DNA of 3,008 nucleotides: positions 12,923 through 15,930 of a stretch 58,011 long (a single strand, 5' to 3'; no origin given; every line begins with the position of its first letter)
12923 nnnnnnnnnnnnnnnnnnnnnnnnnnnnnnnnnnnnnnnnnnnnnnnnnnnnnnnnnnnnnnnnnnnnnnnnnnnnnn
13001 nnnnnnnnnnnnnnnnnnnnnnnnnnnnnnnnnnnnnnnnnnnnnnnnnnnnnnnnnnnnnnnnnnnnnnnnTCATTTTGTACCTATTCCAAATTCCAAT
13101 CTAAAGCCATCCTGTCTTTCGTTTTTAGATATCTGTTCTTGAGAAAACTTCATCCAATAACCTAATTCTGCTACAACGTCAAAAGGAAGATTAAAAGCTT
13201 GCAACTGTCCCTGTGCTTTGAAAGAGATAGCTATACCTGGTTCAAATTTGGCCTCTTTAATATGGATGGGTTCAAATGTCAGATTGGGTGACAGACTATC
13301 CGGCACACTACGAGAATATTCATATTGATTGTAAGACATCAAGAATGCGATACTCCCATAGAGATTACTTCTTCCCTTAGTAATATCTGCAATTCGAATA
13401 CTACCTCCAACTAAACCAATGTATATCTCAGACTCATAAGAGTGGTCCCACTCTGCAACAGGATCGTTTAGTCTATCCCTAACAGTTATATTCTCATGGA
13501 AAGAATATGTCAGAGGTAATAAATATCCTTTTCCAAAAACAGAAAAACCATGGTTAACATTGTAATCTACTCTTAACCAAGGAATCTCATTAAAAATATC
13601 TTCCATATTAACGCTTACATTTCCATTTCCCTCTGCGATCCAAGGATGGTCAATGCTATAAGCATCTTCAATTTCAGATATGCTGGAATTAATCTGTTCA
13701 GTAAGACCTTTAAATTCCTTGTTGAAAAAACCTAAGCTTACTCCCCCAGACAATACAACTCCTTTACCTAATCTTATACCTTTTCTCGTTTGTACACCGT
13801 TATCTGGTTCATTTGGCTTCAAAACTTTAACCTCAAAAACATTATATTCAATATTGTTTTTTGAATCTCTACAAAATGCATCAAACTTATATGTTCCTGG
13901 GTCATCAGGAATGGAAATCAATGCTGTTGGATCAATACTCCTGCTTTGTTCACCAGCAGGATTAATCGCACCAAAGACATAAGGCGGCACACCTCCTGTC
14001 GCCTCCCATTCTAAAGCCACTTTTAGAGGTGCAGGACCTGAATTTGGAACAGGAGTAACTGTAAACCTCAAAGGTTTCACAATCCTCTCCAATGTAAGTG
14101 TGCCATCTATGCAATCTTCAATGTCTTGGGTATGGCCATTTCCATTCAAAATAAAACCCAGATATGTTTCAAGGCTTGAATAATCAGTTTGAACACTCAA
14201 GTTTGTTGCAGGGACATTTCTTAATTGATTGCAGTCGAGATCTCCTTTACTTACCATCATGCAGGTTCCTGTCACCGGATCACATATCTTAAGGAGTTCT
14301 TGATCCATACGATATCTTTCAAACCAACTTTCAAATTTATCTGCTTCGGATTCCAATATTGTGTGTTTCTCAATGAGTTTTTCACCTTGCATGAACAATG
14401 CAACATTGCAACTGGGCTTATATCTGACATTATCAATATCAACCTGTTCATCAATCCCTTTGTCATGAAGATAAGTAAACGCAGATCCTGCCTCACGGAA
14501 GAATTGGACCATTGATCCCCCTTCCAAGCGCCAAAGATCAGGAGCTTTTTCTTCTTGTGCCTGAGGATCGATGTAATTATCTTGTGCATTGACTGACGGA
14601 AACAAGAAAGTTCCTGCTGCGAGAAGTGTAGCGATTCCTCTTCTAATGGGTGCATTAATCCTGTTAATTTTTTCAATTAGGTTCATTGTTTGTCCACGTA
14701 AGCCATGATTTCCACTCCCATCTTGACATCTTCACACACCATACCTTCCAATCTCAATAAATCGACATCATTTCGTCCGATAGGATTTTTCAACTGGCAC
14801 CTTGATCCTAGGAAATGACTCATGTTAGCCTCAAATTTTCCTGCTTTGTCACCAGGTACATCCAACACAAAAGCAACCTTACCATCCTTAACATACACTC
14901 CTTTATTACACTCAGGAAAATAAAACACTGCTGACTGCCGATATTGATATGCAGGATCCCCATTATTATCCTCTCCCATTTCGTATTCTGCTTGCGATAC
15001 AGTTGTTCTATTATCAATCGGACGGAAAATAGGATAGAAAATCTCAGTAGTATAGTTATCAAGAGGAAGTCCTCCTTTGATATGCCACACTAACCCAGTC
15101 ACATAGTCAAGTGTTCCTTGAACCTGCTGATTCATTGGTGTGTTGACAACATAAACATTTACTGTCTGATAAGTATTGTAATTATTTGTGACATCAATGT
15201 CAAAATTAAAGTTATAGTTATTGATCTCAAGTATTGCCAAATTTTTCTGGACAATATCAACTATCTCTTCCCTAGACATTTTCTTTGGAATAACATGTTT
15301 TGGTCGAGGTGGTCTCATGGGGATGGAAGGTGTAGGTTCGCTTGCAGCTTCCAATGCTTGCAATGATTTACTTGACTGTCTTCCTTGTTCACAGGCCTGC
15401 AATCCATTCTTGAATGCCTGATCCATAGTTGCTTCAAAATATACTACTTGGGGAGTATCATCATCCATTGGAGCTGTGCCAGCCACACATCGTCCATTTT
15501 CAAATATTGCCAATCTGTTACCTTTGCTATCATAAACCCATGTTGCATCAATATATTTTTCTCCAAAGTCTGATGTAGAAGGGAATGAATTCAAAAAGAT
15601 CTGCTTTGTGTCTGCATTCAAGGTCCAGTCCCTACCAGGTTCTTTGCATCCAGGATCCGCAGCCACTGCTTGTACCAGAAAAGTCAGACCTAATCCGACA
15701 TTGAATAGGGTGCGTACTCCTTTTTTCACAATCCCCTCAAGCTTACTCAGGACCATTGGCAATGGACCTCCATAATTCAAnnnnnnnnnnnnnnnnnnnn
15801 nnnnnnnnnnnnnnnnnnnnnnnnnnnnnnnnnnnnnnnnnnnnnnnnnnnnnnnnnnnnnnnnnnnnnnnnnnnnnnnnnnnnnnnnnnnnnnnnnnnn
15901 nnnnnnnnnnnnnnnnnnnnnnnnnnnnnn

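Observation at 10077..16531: Four-gene overlapping operon: TPR membrane anchor plus three secreted proteins (candidate surface or host-contact module)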

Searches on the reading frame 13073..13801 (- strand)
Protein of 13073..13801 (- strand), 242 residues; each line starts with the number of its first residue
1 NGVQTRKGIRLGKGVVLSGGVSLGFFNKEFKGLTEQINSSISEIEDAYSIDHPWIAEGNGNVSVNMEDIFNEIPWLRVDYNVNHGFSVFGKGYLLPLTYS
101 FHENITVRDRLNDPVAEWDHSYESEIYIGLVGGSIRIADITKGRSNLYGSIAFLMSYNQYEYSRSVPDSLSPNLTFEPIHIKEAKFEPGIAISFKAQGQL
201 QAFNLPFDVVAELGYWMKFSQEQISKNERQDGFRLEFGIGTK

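Call 86: search_solved_structures(query=A9, max_evalue=10)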
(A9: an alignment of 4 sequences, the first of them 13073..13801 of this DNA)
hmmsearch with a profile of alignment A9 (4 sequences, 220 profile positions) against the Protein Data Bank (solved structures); distinct sequences matched with E-value up to 10: 1.
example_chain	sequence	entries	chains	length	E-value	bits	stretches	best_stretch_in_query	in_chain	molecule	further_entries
9j1k_L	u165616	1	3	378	0.042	16.6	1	119-209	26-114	FtbL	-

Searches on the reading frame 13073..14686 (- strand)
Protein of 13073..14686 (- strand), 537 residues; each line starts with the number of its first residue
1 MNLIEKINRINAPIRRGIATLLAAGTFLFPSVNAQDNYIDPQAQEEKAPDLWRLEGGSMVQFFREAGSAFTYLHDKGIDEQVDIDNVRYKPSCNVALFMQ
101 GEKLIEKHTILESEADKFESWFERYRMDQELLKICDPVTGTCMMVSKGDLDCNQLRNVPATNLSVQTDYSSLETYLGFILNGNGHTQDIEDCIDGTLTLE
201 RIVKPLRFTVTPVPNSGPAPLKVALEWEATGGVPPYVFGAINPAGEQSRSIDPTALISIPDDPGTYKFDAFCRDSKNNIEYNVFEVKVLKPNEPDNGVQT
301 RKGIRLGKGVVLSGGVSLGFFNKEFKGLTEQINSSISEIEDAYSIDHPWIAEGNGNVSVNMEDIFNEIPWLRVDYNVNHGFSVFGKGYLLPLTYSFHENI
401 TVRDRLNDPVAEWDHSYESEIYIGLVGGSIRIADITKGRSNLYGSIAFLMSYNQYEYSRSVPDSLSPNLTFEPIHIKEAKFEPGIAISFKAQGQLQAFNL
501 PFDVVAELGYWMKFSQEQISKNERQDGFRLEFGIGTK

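Call 3: search_protein_families(library=pfam, proteins=[window:13073-14686:-], max_evalue=1)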
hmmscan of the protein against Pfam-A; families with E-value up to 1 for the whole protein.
window:13073-14686:- (537 aa): 0 families

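Call 6: search_protein_families(library=ncbifam, proteins=[window:13073-14686:-], max_evalue=1)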
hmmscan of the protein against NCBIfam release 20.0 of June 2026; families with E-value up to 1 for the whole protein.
window:13073-14686:- (537 aa): 0 families

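Call 8: search_solved_structures(query=window:13073-14686:-, max_evalue=1)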
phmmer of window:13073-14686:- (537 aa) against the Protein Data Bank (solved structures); distinct sequences matched with E-value up to 1: 1.
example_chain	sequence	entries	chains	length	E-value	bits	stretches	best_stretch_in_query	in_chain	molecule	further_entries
6xyw_Bn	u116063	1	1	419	0.12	14.4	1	55-158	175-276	At1g15810/F7H2_23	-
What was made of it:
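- On Autotransporter / membrane beta-barrel anchor (G3 C-terminal domain): No Pfam, NCBIfam or PDB hit (calls 3, 6, 8).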

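Call 16: find_homologous_proteins(query=window:13073-14686:-, max_evalue=0.01)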
Query window:13073-14686:- (537 aa): 1 proteins with E <= 0.01 among 8000 candidates.
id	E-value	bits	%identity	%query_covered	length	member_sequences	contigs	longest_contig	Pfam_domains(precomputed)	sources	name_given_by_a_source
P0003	0.0e+0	1245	100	100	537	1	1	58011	-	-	-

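Call 42: search_protein_representatives(protein=window:13073-14686:-)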
Query: 537 residues. Proteins with E-value up to 0.001 (for the whole library): 67; up to 1e-10: 6; up to 1e-30: 1. The best 67 are listed.
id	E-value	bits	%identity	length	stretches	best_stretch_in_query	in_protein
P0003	0.0e+00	1244.6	100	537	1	1-537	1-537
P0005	1.8e-23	99.6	37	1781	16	204-253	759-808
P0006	1.3e-19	86.9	40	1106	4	177-256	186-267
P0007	1.0e-18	83.9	32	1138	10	196-275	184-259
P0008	2.7e-12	62.8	35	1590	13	201-254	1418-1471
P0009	4.4e-12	62.0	41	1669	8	193-243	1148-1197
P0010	2.5e-09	52.9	37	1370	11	199-238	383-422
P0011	1.1e-08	50.9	35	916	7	209-268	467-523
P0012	2.9e-08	49.5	28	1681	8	201-280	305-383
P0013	2.9e-08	49.4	39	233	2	196-284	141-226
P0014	8.4e-08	47.9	31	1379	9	200-278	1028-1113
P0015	1.1e-07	47.6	38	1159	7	204-297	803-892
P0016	3.0e-07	46.1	40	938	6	205-241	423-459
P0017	8.2e-07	44.7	33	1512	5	196-307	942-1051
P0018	1.0e-06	44.4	31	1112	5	177-295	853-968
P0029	1.2e-05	40.8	30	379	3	204-295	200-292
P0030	1.3e-05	40.7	32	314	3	193-280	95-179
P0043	4.9e-05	38.8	40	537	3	204-240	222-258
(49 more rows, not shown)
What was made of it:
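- On PKD domain (G3 aa ~197-297): 67 hits, all to this segment (call 42).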

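Call 44: search_protein_families(library=pfam, proteins=[P0005, P0006, P0007, P0013, P0029, P0030, P0043], max_evalue=0.001)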
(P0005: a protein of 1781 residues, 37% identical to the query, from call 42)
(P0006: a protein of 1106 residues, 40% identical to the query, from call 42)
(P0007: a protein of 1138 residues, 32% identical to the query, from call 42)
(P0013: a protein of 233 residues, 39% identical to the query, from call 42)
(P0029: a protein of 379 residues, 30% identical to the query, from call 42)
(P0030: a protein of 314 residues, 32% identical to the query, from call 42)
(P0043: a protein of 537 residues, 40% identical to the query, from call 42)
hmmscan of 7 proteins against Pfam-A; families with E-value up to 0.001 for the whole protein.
P0005 (1781 aa): 3 families
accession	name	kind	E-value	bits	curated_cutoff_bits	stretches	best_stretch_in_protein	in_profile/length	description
PF18911.6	PKD_4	-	4e-241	780.4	27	20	419-502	3-85/85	PKD domain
PF00801.26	PKD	-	9.6e-150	487.4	23.5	18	169-231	7-69/80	PKD domain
PF13573.12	SprB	-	2.7e-17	62.5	28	0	356-374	18-36/37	SprB repeat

P0006 (1106 aa): 11 families
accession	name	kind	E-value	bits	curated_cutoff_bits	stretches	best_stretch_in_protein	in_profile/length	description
PF18911.6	PKD_4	-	9.1e-59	195.9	27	4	223-296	9-85/85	PKD domain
PF00801.26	PKD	-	4e-44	149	23.5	4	477-552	2-79/80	PKD domain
PF13620.12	CarboxypepD_reg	-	1.2e-17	64.5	32.3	1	851-927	1-81/82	Carboxypeptidase regulatory-like domain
PF13715.12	CarbopepD_reg_2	-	5.5e-16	58.8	32.2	1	852-928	1-77/88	CarboxypepD_reg-like domain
PF22352.2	K319L-like_PKD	-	4e-13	49.6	27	1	244-296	26-84/84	K319L-like, PKD domain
PF08329.16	ChitinaseA_N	-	2.4e-07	30.9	21.2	0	514-558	67-111/133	Chitinase A, N-terminal domain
PF20164.4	GspA_SrpA_N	-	8.1e-06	26.7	27.4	0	501-555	60-112/117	GspA/SrpA SigLec-like domain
PF13573.12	SprB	-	7.1e-05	22.8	28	0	237-255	18-36/37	SprB repeat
PF08308.17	PEGA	-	8.5e-05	22.8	20.8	1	886-928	26-68/71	PEGA domain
PF25020.1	TTR_TEN1-4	-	0.00038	20.7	27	0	852-921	9-79/86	Teneurin TTR-like domain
PF13895.12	Ig_2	-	0.00065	20.3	27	0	239-296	22-79/79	Immunoglobulin domain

P0007 (1138 aa): 11 families
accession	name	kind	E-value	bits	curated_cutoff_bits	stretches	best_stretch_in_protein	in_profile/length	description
PF18911.6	PKD_4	-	2.9e-77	255.2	27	8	207-272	19-83/85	PKD domain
PF00801.26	PKD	-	1.7e-58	195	23.5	6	537-608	2-77/80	PKD domain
PF18981.6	InlK_D3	-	3.5e-23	81.9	25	0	401-442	33-75/75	Internalin K domain (D3/D4)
PF16403.11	Bact_surface_Ig-like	-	9.8e-23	80.4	27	0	759-785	45-71/71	Bacterial surface protein, Ig-like domain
PF07495.19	Y_Y_Y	-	9e-22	77.2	26.6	0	223-272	10-62/65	Y_Y_Y domain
PF19077.6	Big_13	-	1.3e-11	45.4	27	0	489-528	56-101/102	Bacterial Ig-like domain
PF13573.12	SprB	-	4e-10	39.6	28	0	301-317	20-36/37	SprB repeat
PF22352.2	K319L-like_PKD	-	3.2e-09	37.1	27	0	416-442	58-84/84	K319L-like, PKD domain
PF00028.23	Cadherin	-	1e-08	35.9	28.8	0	954-1046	3-90/93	Cadherin domain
PF05345.18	He_PIG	-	9.4e-06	26.4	24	0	618-700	15-95/96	Putative Ig domain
PF19112.6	VanA_C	-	1.5e-05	25.7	23.5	0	55-111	63-117/193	Vanillate O-demethylase oxygenase C-terminal domain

P0013 (233 aa): 4 families
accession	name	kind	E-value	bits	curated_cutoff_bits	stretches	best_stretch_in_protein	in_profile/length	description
PF18911.6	PKD_4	-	1.2e-34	118.6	27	2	157-225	10-80/85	PKD domain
PF00801.26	PKD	-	1.1e-21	77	23.5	2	154-224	3-75/80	PKD domain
PF13927.12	Ig_3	-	0.00027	21.8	30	0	167-216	18-63/78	Immunoglobulin domain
PF13573.12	SprB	-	0.00042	20.3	28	0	174-189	21-36/37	SprB repeat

P0029 (379 aa): 6 families
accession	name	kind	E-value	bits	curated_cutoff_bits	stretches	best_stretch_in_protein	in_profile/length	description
PF05345.18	He_PIG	-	9.2e-38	129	24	3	201-285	2-95/96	Putative Ig domain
PF24908.1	Ig_SIBA-E_2nd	-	2.4e-06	28.1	27.8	0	237-279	40-82/117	Integrin beta-like protein A-E, second Ig-like domain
PF22352.2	K319L-like_PKD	-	2.4e-05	24.7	27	0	319-374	19-80/84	K319L-like, PKD domain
PF07495.19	Y_Y_Y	-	9.6e-05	22.6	26.6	0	165-198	30-63/65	Y_Y_Y domain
PF19077.6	Big_13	-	0.00011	23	27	0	350-378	71-100/102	Bacterial Ig-like domain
PF17963.7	Big_9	-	0.00021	22.5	23.6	0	200-282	3-87/89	Bacterial Ig domain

P0030 (314 aa): 5 families
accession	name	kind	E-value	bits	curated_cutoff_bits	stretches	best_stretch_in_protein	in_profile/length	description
PF18911.6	PKD_4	-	2e-42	143.5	27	3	199-268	11-83/85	PKD domain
PF00801.26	PKD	-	1e-33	115.6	23.5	3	204-265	13-76/80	PKD domain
PF13573.12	SprB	-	7.5e-06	25.9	28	0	46-62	20-36/37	SprB repeat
PF19077.6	Big_13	-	0.00044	21.1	27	0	242-267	71-97/102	Bacterial Ig-like domain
PF17963.7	Big_9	-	0.0006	21.1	23.6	0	229-268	45-88/89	Bacterial Ig domain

P0043 (537 aa): 4 families
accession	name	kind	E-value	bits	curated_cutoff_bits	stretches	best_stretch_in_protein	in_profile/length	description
PF18911.6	PKD_4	-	5.5e-37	126.1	27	3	38-115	3-84/85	PKD domain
PF00801.26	PKD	-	4.5e-26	91.1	23.5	3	48-113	11-78/80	PKD domain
PF13573.12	SprB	-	5.3e-07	29.6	28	0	62-72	23-33/37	SprB repeat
PF22352.2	K319L-like_PKD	-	6.6e-06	26.5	27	0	364-399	49-84/84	K319L-like, PKD domain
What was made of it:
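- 13073..14686 (-): G3, 537 aa, a secreted protein. It has a signal peptide (aa 1-34), an orphan N-terminal domain (aa ~35-195), a PKD domain (aa ~197-297, nt 13796-14098) and an orphan Gly/aromatic-rich C-terminal domain (aa ~300-537). An exhaustive phmmer search gave 67 hits, all confined to aa ~195-295 and all in PKD/He_PIG proteins (calls 42, 44).
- On PKD domain (G3 aa ~197-297): All seven hits scanned with Pfam are PKD/PKD_4 or He_PIG proteins (call 44).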

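Call 52: search_protein_families(library=padloc, proteins=[window:13073-14686:-], max_evalue=0.1)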
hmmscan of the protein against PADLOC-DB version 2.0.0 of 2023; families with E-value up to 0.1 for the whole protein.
window:13073-14686:- (537 aa): 0 families

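Call 53: search_protein_families(library=phrogs, proteins=[window:13073-14686:-], max_evalue=0.1)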
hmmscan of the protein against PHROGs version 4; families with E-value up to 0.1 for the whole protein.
window:13073-14686:- (537 aa): 1 family
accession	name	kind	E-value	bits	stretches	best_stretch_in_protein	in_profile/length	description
phrog_30507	-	unknown function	0.03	15.3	1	433-487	9-58/61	-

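Call 64: predict_structure(alignment_id=A6)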
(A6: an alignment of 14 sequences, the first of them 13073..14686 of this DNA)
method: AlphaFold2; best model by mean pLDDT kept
length: 537 residues; sequences in the alignment: 14
mean_pLDDT: 51.1   pTM: 0.37
mean pLDDT of the five models: 51.1, 50.0, 47.7, 46.3, 46.2
residues with pLDDT >= 90: 66; 70-90: 41; 50-70: 117; < 50: 313
segments of 3 or more residues with pLDDT < 50: 23-71, 79-116, 122-129, 303-369, 371-373, 375-393, 418-537
pLDDT, mean of each block of 10 residues (from residue 1): 62 60 39 33 34 32 42 50 34 34 42 47 47 63 66 64 62 58 53 69 91 95 94 95 82 80 94 96 96 72 46 31 34 32 27 25 43 41 37 52 66 55 37 28 28 31 36 25 24 27 29 38 40 35
secondary structure, 60 per line:
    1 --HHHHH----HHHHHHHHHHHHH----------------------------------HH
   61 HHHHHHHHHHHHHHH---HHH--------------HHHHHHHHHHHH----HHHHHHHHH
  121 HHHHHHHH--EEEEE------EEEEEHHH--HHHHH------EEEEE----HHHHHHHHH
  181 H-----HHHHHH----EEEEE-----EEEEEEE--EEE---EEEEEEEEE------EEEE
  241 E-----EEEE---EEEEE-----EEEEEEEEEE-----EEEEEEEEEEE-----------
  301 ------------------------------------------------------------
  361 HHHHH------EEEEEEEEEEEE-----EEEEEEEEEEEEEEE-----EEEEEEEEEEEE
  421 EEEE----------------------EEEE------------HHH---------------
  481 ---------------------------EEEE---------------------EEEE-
elements in order: H3-7 H12-24 H59-75 H96-107 H112-128 E131-135 E142-146 H152-156 E163-167 H172-181 H187-192 E197-201 E207-213 E216-218 E222-230 E237-241 E247-250 E254-258 E264-273 E279-289 H361-365 E372-383 E389-403 E409-424 E447-450 E508-511 E533-536
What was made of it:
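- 13073..14686 (-): In the AF2 model that domain has pLDDT 90-96 and the rest is below 50-65 (call 64).
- On Autotransporter / membrane beta-barrel anchor (G3 C-terminal domain): AF2 pLDDT is below 50, with three long hairpin strands at aa 372-424 (call 64).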

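Call 72: fold_search(model_id=the predicted structure, library=pdb)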
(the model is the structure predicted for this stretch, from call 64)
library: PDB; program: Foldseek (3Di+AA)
matches with E <= 10: 1568; with E <= 0.001: 15
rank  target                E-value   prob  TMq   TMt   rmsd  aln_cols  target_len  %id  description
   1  2c26                  8.4e-05  1.00  0.15  0.32  17.2       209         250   10  Structural basis for the promiscuous specificity of the carbohydrate- binding modules from the beta-sandwich super famil (released 2005-10-18)
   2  4jrw_A                1.5e-04  1.00  0.15  0.84   1.8        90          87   14  Crystal structure of Clostridium histolyticum colg collagenase PKD domain 2 at 1.6 Angstrom resolution (released 2014-05-21)
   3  9gpe_A                1.6e-04  1.00  0.13  0.12   9.8       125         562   13  ManDH5 E303Q in complex with mannotetraose after co-crystalliztion with mannotetraose at 1.6 angstroms resolution a be (released 2025-09-17)
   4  4tn9_A                1.7e-04  1.00  0.14  0.81   1.9        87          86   15  Crystal structure of Clostridium histolyticum ColG collagenase polycystic kidney disease-like domain at 1.4 Angstrom r (released 2015-03-11)
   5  4aqo                  2.2e-04  1.00  0.15  0.80   2.1        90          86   17  CRYSTAL STRUCTURE OF THE CALCIUM BOUND PKD-like DOMAIN OF COLLAGENASE G FROM CLOSTRIDIUM HISTOLYTICUM AT 0.99 ANGSTROM R (released 2013-06-05)
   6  2y72_A                2.9e-04  1.00  0.14  0.81   1.8        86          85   15  Crystal structure of the PKD Domain of Collagenase G from Clostridium Histolyticum at 1.18 Angstrom Resolution. (released 2011-09-28)
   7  9d7z_J                3.1e-04  1.00  0.15  0.37  12.2       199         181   14  Shigella flexneri bacteriophage Moo19 Icosahedral Reconstruction (released 2025-01-15)
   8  9e99_K                4.1e-04  1.00  0.14  0.24  12.0       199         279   11  Cryo-EM reconstruction of Escherichia phage N4 capsid (released 2025-02-19)
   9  1l0q_A                5.4e-04  1.00  0.15  0.19   5.5       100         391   11  Tandem YVTN beta-propeller and PKD domains from an archaeal surface layer protein (released 2002-11-06)
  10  9e99_J                6.0e-04  1.00  0.15  0.26  11.6       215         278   12  Cryo-EM reconstruction of Escherichia phage N4 capsid (released 2025-02-19)
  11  7zgj_A                6.0e-04  0.99  0.13  0.11  12.8       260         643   11  Trypanosoma brucei gambiense ISG65 in complex with human complement component C3 (released 2023-04-05)
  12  9p26                  6.7e-04  1.00  0.14  0.18   5.1       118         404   12  Crystal structure of GH158(Pro) at 1.40 angstrom resolution (released 2026-03-11)
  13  4l9d_A                7.9e-04  1.00  0.14  0.74   3.5        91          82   16  Crystal structure of the PKD1 domain from Vibrio cholerae metalloprotease PrtV (released 2013-07-10)
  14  9lbz_q                7.9e-04  1.00  0.16  0.39  12.3       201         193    9  unique-vertex of mature phage N4 (released 2025-04-16)
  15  4jgu_A                8.8e-04  1.00  0.15  0.72   2.6        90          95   16  Crystal structure of Clostridium histolyticum ColH collagenase polycystic kidney-disease-like domain 2b at 1.4 Angstro (released 2014-03-05)
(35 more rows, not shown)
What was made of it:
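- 13073..14686 (-): Foldseek gives TMt 0.84 and rmsd 1.8 to the ColG PKD domain (call 72).
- On PKD domain (G3 aa ~197-297): TMt 0.84 to ColG PKD (call 72).
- Closest known: PKD domain. Same: The model superposes on the ColG PKD domain with TM 0.84 and rmsd 1.8 Å (call 72).
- Checked: The G3 PKD-like domain lies at about aa 197-297 (calls 42, 44, 64, 72).
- G3 PKD domain (calls 42, 44, 64, 72).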

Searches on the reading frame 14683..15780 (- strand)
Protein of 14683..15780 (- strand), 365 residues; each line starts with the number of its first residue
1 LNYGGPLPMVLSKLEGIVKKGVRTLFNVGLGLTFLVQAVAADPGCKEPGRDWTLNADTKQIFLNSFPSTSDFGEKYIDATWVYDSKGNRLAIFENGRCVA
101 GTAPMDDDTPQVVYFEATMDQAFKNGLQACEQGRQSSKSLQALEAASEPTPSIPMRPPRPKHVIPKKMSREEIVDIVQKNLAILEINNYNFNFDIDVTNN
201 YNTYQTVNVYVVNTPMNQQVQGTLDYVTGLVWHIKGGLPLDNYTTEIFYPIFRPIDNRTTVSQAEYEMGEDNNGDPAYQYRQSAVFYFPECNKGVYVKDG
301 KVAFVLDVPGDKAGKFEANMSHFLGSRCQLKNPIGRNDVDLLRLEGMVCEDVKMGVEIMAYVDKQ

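Call 3: search_protein_families(library=pfam, proteins=[window:14683-15780:-], max_evalue=1)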
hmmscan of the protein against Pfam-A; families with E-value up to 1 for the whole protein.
window:14683-15780:- (365 aa): 0 families

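Call 6: search_protein_families(library=ncbifam, proteins=[window:14683-15780:-], max_evalue=1)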
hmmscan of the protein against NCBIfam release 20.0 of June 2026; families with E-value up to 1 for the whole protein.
window:14683-15780:- (365 aa): 0 families

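Call 9: search_solved_structures(query=window:14683-15780:-, max_evalue=1)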
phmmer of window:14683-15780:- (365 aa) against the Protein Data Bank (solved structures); distinct sequences matched with E-value up to 1: 0.

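Call 33: find_homologous_proteins(query=window:14683-15756:-, max_evalue=0.01)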
Query window:14683-15756:- (357 aa): 1 proteins with E <= 0.01 among 1450 candidates.
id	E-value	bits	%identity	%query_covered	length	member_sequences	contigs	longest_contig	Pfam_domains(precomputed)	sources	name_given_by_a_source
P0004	7.5e-244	826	100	100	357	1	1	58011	-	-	-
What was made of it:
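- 14683..15756 (-): G2, 357 aa, a secreted protein. It has a Sec-type signal (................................|ADP), an N-terminal domain, a Pro-rich linker (aa ~150-175) and a C-terminal domain. It has no recognisable family. The database gene call is 357 aa and the only hit is itself (call 33).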

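Call 52: search_protein_families(library=padloc, proteins=[window:14683-15756:-], max_evalue=0.1)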
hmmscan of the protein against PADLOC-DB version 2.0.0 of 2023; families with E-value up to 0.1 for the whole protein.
window:14683-15756:- (357 aa): 0 families

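Call 53: search_protein_families(library=phrogs, proteins=[window:14683-15756:-], max_evalue=0.1)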
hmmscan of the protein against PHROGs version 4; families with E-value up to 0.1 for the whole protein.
window:14683-15756:- (357 aa): 1 family
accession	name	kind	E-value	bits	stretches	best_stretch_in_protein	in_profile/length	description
phrog_29906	-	unknown function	0.06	14.6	0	237-274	20-57/66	-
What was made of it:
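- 14683..15756 (-): Nothing in Pfam, NCBIfam, PDB, PADLOC or PHROGs (calls 3, 6, 9, 52, 53).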
